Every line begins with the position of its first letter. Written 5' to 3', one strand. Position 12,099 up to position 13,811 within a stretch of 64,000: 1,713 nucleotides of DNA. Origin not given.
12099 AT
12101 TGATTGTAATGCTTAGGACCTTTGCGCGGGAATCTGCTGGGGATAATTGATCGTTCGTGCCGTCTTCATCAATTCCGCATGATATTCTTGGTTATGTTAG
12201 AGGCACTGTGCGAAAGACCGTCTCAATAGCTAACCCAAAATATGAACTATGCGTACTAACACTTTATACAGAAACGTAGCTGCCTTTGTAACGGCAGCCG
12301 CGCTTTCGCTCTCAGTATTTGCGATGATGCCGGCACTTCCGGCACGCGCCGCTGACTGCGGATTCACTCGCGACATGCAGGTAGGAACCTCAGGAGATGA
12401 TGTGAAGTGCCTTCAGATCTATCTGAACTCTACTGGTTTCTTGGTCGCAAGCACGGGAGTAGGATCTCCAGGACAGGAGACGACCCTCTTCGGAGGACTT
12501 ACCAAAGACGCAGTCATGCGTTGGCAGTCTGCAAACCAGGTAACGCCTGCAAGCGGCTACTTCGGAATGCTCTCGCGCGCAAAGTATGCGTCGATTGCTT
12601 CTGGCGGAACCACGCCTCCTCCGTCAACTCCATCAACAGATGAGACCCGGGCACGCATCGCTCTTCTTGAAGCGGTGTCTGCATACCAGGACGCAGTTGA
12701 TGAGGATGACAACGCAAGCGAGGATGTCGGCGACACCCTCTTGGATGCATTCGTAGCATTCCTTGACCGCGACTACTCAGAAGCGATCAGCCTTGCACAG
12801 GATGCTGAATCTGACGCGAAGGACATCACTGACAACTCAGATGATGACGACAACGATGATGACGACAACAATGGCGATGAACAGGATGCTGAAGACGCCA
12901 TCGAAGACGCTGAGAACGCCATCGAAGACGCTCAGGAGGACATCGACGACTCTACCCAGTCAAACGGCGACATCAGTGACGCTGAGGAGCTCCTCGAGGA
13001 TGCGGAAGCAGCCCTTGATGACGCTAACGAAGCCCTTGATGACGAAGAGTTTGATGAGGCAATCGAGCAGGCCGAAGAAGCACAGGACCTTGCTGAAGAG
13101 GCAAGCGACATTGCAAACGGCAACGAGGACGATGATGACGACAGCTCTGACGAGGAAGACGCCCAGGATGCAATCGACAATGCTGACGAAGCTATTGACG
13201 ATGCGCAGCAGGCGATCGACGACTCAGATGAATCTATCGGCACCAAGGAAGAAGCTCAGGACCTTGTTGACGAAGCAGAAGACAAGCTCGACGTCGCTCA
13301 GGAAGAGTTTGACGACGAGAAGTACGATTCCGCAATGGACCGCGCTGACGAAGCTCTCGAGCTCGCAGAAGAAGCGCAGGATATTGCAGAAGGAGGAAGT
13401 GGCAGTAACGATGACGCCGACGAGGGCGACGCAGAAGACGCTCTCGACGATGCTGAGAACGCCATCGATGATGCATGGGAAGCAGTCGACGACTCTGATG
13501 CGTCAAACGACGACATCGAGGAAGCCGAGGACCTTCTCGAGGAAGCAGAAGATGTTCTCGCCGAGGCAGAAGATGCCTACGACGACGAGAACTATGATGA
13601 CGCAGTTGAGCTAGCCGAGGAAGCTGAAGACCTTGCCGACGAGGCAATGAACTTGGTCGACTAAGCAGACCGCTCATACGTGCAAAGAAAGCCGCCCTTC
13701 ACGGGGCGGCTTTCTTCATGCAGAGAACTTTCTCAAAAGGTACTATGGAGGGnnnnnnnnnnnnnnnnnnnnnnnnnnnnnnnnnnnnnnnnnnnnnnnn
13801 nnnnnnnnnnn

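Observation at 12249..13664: Secreted PG-binding protein with ~300 aa poly-Asp/Glu repeat tail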

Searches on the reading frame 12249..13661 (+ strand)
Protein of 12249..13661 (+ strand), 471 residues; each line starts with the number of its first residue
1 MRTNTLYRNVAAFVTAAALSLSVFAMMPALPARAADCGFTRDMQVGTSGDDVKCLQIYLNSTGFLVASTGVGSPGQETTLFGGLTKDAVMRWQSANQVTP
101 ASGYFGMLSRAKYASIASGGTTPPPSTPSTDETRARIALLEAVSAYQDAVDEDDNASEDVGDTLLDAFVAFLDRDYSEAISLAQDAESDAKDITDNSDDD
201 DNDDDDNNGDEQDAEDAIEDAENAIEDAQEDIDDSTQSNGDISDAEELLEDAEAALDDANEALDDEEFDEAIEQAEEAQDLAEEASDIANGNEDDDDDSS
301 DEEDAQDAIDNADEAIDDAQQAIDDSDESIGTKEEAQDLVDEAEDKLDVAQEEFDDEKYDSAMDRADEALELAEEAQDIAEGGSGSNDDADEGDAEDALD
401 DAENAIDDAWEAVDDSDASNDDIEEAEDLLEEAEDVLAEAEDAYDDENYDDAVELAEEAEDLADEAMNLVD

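Call 3: search_protein_families(library=pfam, proteins=[window:12249-13661:+], max_evalue=1)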
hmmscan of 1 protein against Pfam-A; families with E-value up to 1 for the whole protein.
window:12249-13661:+ (471 aa): 6 families
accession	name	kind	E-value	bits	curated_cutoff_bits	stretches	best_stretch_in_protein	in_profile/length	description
PF05168.19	HEPN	-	1.3e-08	35.4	22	2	336-373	1-38/117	HEPN domain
PF01471.23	PG_binding_1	-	6.4e-08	33.1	23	1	48-106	1-50/57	Putative peptidoglycan binding domain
PF14346.11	DUF4398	-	3e-05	24.8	27.9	3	315-380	2-66/78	Domain of unknown function (DUF4398)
PF17107.11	SesA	-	0.15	12.7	26.3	0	223-288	9-79/122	N-terminal domain on NACHT_NTPase and P-loop NTPases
PF16785.10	SMBP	-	0.33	11.6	29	0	208-278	40-104/111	Small metal-binding protein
PF01496.24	V_ATPase_I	-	0.47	8.7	30.7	1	171-300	20-152/815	V-type ATPase 116kDa subunit family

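Call 4: search_protein_families(library=ncbifam, proteins=[window:12249-13661:+], max_evalue=1)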
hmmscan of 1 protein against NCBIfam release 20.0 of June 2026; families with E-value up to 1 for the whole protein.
window:12249-13661:+ (471 aa): 7 families
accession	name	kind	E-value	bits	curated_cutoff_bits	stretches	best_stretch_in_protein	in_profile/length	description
TIGR04319.1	SerAla_Lrha_rpt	domain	8.3e-05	22.8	120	2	251-351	69-170/175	Ser-Ala-175 repeat protein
TIGR04320.1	Surf_Exclu_PgrA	domain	0.0004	19.8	70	2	184-275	266-357/360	SEC10/PgrA surface exclusion domain-containing protein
TIGR02168.1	SMC_prok_B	equivalog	0.0056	14.4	567.35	1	153-448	613-902/1181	chromosome segregation protein SMC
NF038027.1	TssQ_fam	subfamily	0.035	14.6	65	0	431-465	4-38/100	TssQ family T6SS-associated lipoprotein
NF052674.1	SAXB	equivalog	0.48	10.8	95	1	404-467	33-96/111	SoxAX-binding protein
TIGR02169.1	SMC_prok_A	equivalog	0.5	7.9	729.4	1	174-469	703-1006/1165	chromosome segregation protein SMC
NF041035.1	Rad50_Halo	equivalog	0.71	8.1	1000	1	140-465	309-624/883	DNA double-strand break repair ATPase Rad50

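Call 8: find_homologous_proteins(query=window:12249-13661:+)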
Query window:12249-13661:+ (471 aa): 244 proteins with E <= 0.001 among 8000 candidates; the best 120 are listed.
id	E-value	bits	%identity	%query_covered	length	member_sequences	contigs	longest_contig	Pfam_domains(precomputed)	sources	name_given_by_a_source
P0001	3.7e-95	338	50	80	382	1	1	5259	PF01471.24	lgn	-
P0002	4.0e-91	324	52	75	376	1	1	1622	PF01471.24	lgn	-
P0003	1.2e-85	306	48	80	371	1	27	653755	PF01471.24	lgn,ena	-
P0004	1.4e-83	300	50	75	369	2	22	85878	PF01471.24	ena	-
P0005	2.6e-82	295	48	61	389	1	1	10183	PF01471.24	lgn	-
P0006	4.6e-80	288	48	80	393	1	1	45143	PF14346.12,PF01471.24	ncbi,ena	-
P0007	3.7e-77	278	47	75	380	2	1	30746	PF01471.24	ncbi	ncbi:MAG: peptidoglycan-binding domain-containing protein [Patescibacteria group bacterium]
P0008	8.5e-77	277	44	76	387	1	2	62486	PF01471.24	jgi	-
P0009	2.7e-76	276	38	97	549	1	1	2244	PF01471.24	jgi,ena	-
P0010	1.2e-75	273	42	61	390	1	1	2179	PF14346.12,PF01471.24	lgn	-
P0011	1.8e-74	269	48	73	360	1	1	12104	PF14346.12,PF01471.24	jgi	jgi:peptidoglycan hydrolase-like protein with peptidoglycan-binding domain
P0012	2.6e-74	269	43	74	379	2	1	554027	PF01471.24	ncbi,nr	ncbi:peptidoglycan-binding protein [Patescibacteria group bacterium]|nr:peptidoglycan-binding protei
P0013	6.9e-74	268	42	79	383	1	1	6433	PF01471.24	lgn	-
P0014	1.5e-73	266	43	80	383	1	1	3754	PF14346.12,PF01471.24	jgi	jgi:peptidoglycan hydrolase-like protein with peptidoglycan-binding domain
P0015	4.1e-71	258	37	99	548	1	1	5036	PF14346.12,PF01471.24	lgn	-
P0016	3.2e-70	255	46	75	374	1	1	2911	PF14346.12,PF16785.11,PF01471.24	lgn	-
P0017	5.8e-69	251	42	59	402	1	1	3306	PF01471.24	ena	-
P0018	2.1e-65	240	45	79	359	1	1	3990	PF01471.24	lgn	-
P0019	1.9e-63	233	41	66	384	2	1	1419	PF14346.12,PF01471.24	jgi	jgi:peptidoglycan hydrolase-like protein with peptidoglycan-binding domain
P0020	2.0e-61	227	37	79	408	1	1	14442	PF14346.12,PF01471.24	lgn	-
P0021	9.9e-60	221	37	78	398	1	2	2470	PF14346.12,PF01471.24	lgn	-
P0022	1.1e-58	217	35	72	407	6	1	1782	PF01471.24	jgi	jgi:peptidoglycan hydrolase-like protein with peptidoglycan-binding domain/HEPN domain-containing pr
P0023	2.1e-58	217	40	67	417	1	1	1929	PF14346.12,PF01471.24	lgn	-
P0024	2.4e-58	216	37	99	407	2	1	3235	PF14346.12,PF01471.24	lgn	-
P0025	5.2e-58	215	38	80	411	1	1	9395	PF14346.12,PF01471.24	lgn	-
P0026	1.1e-54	204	34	99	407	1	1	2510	PF01471.24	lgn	-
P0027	1.3e-54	204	39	80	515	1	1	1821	PF14346.12,PF01471.24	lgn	-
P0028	1.2e-53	201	39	80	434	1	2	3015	PF14346.12,PF01471.24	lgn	-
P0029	2.1e-53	200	37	78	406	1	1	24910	PF14346.12,PF01471.24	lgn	-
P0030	2.3e-53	200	36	94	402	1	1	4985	PF14346.12,PF01471.24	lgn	-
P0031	3.1e-53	199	36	96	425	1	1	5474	PF14346.12,PF01471.24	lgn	-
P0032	6.2e-52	195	35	97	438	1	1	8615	PF14346.12,PF01471.24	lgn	-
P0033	4.3e-51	192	31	69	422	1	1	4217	PF14346.12,PF01471.24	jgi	-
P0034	6.0e-51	192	35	55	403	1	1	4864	PF08590.16,PF14346.12,PF01471.24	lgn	-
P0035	6.6e-51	192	37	78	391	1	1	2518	PF14346.12,PF01471.24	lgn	-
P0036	1.4e-50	191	37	73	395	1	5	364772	PF14346.12,PF01471.24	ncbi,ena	ncbi:MAG: peptidoglycan-binding protein [Patescibacteria group bacterium]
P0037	1.9e-50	190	34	97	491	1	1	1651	PF14346.12,PF05168.20,PF01471.24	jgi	jgi:HEPN domain-containing protein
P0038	2.6e-50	190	37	76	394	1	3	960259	PF14346.12,PF01471.24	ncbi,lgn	ncbi:MAG: peptidoglycan-binding protein [bacterium]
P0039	7.9e-50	188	38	60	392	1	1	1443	PF14346.12,PF01471.24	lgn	-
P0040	9.5e-50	188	39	74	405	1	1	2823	PF14346.12,PF01471.24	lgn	-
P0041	1.1e-48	184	65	4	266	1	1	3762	PF01471.24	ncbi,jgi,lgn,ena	ncbi:MAG TPA: peptidoglycan-binding domain-containing protein [Candidatus Paceibacterota bacterium]|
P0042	1.7e-48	184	36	78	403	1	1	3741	PF01471.24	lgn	-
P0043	3.6e-48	183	36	80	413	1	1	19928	PF14346.12,PF01471.24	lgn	-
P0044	9.0e-48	182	39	96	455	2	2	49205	PF01471.24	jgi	-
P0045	1.6e-47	181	45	55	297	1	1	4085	PF14346.12,PF01471.24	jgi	jgi:peptidoglycan hydrolase-like protein with peptidoglycan-binding domain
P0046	4.9e-47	179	34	99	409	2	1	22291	PF14346.12,PF01471.24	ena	-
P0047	2.1e-46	177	37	94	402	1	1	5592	PF14346.12,PF26154.2,PF01471.24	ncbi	-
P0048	3.4e-46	176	36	88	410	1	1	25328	PF14346.12,PF01471.24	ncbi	-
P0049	6.3e-46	175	36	93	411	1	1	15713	PF14346.12,PF01471.24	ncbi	-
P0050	2.3e-45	174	38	78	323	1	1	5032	PF14346.12,PF01471.24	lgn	-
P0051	2.4e-45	174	35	75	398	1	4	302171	PF14346.12,PF01471.24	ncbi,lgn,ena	-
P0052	2.9e-45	173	38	78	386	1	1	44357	PF01471.24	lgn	-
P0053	8.8e-45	172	34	95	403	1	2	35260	PF14346.12,PF01471.24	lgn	-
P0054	1.2e-44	171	33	80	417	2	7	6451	PF14346.12,PF01471.24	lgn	-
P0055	1.2e-44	171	37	50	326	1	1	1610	PF01471.24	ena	-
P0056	2.0e-44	171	40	61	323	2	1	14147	PF01471.24,PF20669.4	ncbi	-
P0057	3.1e-44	170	36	79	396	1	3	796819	PF01471.24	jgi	jgi:peptidoglycan hydrolase-like protein with peptidoglycan-binding domain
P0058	5.5e-44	169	39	61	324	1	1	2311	PF01471.24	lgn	-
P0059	9.0e-44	168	35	97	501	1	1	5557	PF01471.24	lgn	-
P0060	9.9e-44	168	33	66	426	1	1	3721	PF14346.12,PF01471.24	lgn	-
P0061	1.3e-43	168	46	42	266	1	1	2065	PF01471.24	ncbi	-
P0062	1.9e-43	167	36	73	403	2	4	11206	PF01471.24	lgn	-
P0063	3.7e-43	166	44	54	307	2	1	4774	PF05168.20,PF01471.24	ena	-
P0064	5.0e-43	166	31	66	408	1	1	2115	PF14346.12,PF27421.1,PF01471.24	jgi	jgi:peptidoglycan hydrolase-like protein with peptidoglycan-binding domain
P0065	6.5e-43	166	34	94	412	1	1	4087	PF21329.3,PF14346.12,PF26154.2,PF01471.24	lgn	-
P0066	8.6e-43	165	37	73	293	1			PF14346.12,PF01471.24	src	-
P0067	9.5e-43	165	34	78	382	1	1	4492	PF14346.12,PF26154.2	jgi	-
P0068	9.7e-43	165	36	99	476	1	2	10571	PF01471.24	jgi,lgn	-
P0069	1.2e-42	165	38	59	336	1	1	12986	PF14346.12,PF01471.24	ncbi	-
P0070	1.6e-42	164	36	94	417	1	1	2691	PF14346.12,PF01471.24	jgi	jgi:peptidoglycan hydrolase-like protein with peptidoglycan-binding domain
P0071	1.7e-42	164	33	73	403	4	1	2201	PF14346.12,PF27421.1,PF01471.24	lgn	-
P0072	3.0e-42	163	40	48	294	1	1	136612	PF05168.20,PF01471.24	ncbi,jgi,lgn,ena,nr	ncbi:MAG TPA: peptidoglycan-binding protein [Candidatus Paceibacterota bacterium]|nr:peptidoglycan-b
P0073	4.7e-42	163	36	78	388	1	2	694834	PF01471.24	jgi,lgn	jgi:peptidoglycan hydrolase-like protein with peptidoglycan-binding domain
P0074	6.1e-42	162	37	61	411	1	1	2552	PF14346.12,PF01471.24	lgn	-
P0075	1.2e-41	161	32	74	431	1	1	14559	PF14346.12,PF01471.24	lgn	-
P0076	2.7e-41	160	37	59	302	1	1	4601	PF14346.12,PF05168.20,PF01471.24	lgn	-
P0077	3.1e-41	160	33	99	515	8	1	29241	PF14346.12,PF01471.24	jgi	jgi:peptidoglycan hydrolase-like protein with peptidoglycan-binding domain/uncharacterized protein (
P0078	6.1e-41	159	36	96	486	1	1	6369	PF14346.12,PF01471.24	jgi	jgi:peptidoglycan hydrolase-like protein with peptidoglycan-binding domain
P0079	1.0e-40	158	38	38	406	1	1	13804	PF14346.12,PF01471.24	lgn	-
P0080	1.3e-40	158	35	99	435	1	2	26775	PF01471.24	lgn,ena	-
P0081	1.4e-40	158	35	78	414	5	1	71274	PF08590.16,PF14346.12,PF01471.24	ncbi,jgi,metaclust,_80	metaclust:\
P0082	1.4e-40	158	34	83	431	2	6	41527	PF08590.16,PF01471.24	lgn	-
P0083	1.5e-40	158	34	80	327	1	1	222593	PF14346.12,PF01471.24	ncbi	-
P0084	1.8e-40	157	38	74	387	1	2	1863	PF14346.12,PF01471.24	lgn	-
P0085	3.7e-40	156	40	62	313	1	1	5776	PF14346.12,PF01471.24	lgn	-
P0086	4.6e-40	156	37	58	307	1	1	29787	PF14346.12,PF01471.24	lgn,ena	-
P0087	5.2e-40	156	35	86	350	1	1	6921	PF01471.24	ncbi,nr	ncbi:MAG: hypothetical protein QG609_492, partial [Patescibacteria group bacterium]|nr:hypothetical 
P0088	6.2e-40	156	32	80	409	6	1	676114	PF14346.12,PF27421.1,PF01471.24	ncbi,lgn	ncbi:MAG: peptidoglycan-binding domain-containing protein [Candidatus Paceibacteria bacterium]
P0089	6.2e-40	156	31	76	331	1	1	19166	PF01471.24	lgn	-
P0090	8.0e-40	155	37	80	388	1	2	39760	PF14346.12,PF01471.24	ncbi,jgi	ncbi:MAG: hypothetical protein RL150_112 [Candidatus Parcubacteria bacterium]|jgi:hypothetical prote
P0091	8.5e-40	155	-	-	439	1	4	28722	PF01471.24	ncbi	-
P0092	1.0e-39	155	35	79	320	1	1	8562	PF14346.12,PF01471.24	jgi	jgi:peptidoglycan hydrolase-like protein with peptidoglycan-binding domain/cellobiose-specific phosp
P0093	1.1e-39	155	39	60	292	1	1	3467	PF01471.24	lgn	-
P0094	1.3e-39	155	47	25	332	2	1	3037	PF14346.12,PF01471.24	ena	-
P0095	2.3e-39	154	32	78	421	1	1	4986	PF14346.12,PF01471.24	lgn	-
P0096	2.7e-39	154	40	29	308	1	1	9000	PF09762.15,PF01471.24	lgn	-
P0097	2.8e-39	154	37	58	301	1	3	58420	PF01471.24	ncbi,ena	ncbi:MAG: peptidoglycan-binding protein [Patescibacteria group bacterium]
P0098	2.9e-39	153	31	72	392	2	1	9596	PF08590.16,PF14346.12,PF01471.24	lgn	-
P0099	3.1e-39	153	38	60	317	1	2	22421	PF14346.12,PF01471.24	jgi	jgi:hypothetical protein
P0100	4.0e-39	153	35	80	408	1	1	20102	PF14346.12,PF27421.1,PF01471.24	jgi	jgi:peptidoglycan hydrolase-like protein with peptidoglycan-binding domain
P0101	5.7e-39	153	36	75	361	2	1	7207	PF14346.12,PF01471.24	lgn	-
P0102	6.6e-39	152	37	49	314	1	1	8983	PF14346.12,PF01471.24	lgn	-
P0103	7.1e-39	152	38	58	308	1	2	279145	PF01471.24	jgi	jgi:DNA repair exonuclease SbcCD ATPase subunit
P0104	1.3e-38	151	40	49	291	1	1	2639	PF01471.24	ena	-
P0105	1.6e-38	151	31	78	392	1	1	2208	PF01471.24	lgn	-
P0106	1.6e-38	151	32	72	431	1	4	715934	PF01471.24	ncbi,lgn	-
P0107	2.7e-38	150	38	53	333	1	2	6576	PF14346.12,PF01471.24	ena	-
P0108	2.8e-38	150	38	54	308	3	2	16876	PF14346.12,PF01471.24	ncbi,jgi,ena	-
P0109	4.0e-38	150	33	95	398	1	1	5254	PF01471.24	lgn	-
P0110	7.3e-38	149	34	54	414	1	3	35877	PF14346.12,PF01471.24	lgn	-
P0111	8.0e-38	149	34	98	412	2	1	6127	PF14346.12,PF01471.24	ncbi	-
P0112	1.3e-37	148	33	65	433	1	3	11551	PF14346.12,PF01471.24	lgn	-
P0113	2.2e-37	147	33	65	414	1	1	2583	PF14346.12,PF01471.24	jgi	jgi:peptidoglycan hydrolase-like protein with peptidoglycan-binding domain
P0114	2.3e-37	147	52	6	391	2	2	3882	PF01471.24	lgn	-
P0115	2.9e-37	147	34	99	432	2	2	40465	PF14346.12,PF01471.24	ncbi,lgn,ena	-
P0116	3.0e-37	147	34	79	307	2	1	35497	PF14346.12,PF05168.20,PF01471.24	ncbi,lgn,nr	ncbi:MAG TPA: peptidoglycan-binding protein [Candidatus Paceibacterota bacterium]|nr:peptidoglycan-b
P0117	4.0e-37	146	34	65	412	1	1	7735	PF14346.12,PF01471.24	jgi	jgi:Putative peptidoglycan binding domain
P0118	4.4e-37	146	38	61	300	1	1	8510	PF14346.12,PF01471.24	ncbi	-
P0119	4.4e-37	146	38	61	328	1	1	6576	PF14346.12,PF01471.24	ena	-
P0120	6.5e-37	146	34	79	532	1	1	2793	PF18905.6,PF14346.12,PF01471.24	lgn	-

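Call 14: search_solved_structures(query=A1, max_evalue=1, show_alignments=2)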
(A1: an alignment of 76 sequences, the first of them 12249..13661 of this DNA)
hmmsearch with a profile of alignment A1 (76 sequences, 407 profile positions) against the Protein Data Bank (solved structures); distinct sequences matched with E-value up to 1: 62 (the best 60 are shown).
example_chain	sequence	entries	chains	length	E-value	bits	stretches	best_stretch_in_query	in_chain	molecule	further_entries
5cwp_A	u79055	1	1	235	7.1e-08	35.4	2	274-405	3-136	Designed helical repeat protein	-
4tql_A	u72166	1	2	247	4.2e-07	32.8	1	131-326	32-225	Three helix bundle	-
6n4n_C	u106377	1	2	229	8.6e-06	28.5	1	274-358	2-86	Rosetta-designed danoprevir/NS3a complex reader 2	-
6xss_A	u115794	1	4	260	3.6e-05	26.4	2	262-405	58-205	C4_nat_HFuse-7900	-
8fbj_A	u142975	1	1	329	8.2e-05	25.3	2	163-372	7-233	KWOCA_60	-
8fit_A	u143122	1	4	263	0.00025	23.7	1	272-358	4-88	cs074A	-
8qai_A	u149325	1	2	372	0.00026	23.6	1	266-403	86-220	sc-CC-7-LI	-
9min_D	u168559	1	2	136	0.00027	23.6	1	269-381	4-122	designed minibinder KH46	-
5cwm_A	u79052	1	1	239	0.00046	22.8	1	301-401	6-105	Designed helical repeat protein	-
4zry_B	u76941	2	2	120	0.0006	22.4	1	329-381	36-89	Keratin, type II cytoskeletal 1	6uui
6w2r_A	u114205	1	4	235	0.0018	20.8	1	170-376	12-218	Junction 19 DHR54-DHR79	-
4uos_A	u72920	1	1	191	0.002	20.7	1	159-326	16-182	DESIGNED HELICAL BUNDLE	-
1lbu_A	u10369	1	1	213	0.0037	19.8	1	41-126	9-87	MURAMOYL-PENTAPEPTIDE CARBOXYPEPTIDASE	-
5cwq_A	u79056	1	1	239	0.0072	18.9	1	246-384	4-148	Designed helical repeat protein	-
3zmf_A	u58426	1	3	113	0.0073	18.9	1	246-352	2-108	GENERAL CONTROL PROTEIN GCN4, PUTATIVE INNER MEMBRANE PROTEIN, GENERAL CONTROL PROTEIN GCN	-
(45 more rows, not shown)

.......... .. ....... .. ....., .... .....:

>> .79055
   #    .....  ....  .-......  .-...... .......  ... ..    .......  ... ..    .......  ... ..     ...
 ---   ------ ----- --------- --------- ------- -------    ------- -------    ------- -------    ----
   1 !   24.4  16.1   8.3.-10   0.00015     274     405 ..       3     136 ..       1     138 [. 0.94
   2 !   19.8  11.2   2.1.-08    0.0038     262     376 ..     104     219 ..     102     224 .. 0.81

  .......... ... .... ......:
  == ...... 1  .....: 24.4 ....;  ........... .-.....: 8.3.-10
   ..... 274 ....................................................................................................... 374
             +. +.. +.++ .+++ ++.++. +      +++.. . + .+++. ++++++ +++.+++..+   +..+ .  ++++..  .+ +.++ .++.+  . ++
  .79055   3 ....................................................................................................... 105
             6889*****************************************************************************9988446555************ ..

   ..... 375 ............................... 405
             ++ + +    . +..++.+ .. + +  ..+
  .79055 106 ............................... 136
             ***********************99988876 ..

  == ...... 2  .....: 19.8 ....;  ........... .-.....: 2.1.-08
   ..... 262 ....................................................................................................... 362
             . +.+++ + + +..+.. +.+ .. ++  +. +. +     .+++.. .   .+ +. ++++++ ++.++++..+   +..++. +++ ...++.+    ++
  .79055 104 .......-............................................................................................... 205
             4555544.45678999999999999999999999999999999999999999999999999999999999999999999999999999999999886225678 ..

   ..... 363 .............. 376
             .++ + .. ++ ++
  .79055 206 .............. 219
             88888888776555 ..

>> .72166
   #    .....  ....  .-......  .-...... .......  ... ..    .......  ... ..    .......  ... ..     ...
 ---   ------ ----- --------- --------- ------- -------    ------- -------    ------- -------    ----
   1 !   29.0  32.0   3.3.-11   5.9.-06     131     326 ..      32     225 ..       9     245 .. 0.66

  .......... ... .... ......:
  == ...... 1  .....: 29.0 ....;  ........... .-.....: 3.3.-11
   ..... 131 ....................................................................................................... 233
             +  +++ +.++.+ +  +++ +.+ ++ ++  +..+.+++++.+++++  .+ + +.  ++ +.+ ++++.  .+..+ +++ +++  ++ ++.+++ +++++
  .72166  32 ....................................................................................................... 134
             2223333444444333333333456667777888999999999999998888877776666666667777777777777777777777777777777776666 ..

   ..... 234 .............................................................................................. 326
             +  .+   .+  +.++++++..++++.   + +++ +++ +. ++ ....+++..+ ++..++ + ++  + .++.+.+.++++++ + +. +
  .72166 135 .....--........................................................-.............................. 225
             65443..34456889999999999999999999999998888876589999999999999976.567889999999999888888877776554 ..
